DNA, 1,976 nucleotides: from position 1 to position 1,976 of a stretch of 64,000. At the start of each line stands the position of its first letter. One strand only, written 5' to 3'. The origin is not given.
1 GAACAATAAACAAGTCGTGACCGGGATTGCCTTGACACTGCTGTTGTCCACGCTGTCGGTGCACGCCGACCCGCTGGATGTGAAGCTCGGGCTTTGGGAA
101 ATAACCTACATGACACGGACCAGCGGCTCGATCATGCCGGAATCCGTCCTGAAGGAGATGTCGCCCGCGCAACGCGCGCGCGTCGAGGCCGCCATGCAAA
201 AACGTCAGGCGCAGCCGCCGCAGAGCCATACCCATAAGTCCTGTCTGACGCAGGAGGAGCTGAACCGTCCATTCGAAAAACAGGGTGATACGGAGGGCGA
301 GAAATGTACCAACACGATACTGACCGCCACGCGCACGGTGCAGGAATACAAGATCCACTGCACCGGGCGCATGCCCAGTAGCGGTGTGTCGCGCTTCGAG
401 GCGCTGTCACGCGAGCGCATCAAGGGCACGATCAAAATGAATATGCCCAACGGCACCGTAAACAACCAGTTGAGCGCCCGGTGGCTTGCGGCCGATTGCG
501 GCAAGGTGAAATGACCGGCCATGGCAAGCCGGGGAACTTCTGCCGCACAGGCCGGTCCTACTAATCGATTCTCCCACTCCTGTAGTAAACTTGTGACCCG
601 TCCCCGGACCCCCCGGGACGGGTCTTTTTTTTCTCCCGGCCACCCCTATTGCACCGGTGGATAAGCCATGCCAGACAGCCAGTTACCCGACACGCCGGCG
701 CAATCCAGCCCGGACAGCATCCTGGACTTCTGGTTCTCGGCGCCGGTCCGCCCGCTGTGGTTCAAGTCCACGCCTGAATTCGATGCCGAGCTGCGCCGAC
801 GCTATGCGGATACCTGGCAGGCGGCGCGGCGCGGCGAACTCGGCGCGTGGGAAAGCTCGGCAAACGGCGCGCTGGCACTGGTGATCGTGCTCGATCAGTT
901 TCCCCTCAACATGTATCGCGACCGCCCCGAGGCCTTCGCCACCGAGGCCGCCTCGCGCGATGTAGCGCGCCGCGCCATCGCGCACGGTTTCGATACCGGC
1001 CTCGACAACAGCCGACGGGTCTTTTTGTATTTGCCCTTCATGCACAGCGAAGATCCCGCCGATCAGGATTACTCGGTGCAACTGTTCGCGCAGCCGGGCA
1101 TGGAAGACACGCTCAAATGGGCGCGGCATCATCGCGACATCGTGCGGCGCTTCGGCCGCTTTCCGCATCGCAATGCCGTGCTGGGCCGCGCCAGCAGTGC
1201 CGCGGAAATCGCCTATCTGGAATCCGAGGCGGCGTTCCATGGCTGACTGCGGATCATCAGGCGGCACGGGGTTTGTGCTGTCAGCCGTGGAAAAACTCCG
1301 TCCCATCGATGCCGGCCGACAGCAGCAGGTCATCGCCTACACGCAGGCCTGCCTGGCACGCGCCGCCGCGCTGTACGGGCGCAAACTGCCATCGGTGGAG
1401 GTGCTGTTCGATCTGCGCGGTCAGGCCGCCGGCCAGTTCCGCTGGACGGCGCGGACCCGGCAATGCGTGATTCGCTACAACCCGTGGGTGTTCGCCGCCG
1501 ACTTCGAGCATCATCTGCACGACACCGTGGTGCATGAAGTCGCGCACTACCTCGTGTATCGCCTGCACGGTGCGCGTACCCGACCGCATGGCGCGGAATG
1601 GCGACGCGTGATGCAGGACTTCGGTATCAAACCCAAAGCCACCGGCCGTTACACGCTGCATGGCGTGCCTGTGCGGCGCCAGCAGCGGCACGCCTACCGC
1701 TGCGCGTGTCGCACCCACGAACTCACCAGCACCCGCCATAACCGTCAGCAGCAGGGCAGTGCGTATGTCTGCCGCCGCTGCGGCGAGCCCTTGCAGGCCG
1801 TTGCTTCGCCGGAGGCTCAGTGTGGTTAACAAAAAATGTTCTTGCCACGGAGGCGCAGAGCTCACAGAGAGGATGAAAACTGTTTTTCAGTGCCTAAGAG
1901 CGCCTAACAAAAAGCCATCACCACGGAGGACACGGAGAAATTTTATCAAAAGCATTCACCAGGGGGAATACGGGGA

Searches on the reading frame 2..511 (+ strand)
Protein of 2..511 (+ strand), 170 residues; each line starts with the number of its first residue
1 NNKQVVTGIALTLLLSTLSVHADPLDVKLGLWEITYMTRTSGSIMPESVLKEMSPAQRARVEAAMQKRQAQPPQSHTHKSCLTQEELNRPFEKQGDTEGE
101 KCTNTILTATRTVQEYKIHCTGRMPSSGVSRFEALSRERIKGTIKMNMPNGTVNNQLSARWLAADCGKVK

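Call 32: search_protein_families(library=pfam, proteins=[window:2-511:+], max_evalue=0.001)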
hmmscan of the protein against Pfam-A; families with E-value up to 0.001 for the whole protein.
window:2-511:+ (170 aa): 1 family
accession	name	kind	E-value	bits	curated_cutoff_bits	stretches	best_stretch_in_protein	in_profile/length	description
PF12276.13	DUF3617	-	2.5e-10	41.6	24.5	1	28-166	2-106/106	Protein of unknown function (DUF3617)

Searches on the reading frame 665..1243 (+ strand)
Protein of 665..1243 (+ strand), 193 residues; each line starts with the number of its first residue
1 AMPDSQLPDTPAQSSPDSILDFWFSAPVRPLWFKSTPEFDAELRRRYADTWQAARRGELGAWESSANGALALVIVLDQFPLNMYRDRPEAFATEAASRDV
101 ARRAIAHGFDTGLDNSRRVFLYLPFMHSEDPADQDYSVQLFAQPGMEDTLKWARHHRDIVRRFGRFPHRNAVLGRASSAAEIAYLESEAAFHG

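Call 32: search_protein_families(library=pfam, proteins=[window:665-1243:+], max_evalue=0.001)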
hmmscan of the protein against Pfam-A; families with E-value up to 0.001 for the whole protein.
window:665-1243:+ (193 aa): 1 family
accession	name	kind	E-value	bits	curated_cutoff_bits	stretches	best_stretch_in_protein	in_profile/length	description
PF06041.17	DUF924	-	1e-59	202.2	27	1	19-187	1-178/180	Bacterial protein of unknown function (DUF924)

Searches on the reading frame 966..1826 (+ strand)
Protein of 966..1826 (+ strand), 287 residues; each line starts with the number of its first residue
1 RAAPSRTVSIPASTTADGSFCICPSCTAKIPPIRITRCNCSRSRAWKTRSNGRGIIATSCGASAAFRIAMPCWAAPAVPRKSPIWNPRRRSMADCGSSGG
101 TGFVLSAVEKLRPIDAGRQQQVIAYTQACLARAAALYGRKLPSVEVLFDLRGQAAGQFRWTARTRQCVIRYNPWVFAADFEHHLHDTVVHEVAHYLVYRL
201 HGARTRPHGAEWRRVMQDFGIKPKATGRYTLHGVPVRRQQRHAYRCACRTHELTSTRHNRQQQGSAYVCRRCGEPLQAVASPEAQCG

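Call 32: search_protein_families(library=pfam, proteins=[window:966-1826:+], max_evalue=0.001)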
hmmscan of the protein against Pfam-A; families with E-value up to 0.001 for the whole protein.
window:966-1826:+ (287 aa): 2 families
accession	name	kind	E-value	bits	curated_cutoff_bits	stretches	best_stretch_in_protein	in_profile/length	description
PF10263.15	SprT-like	-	8.4e-15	55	25.6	1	128-219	3-95/108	SprT-like family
PF17283.8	Zn_ribbon_SprT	-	5e-06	26.9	28.1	1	242-277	3-35/38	SprT-like zinc ribbon domain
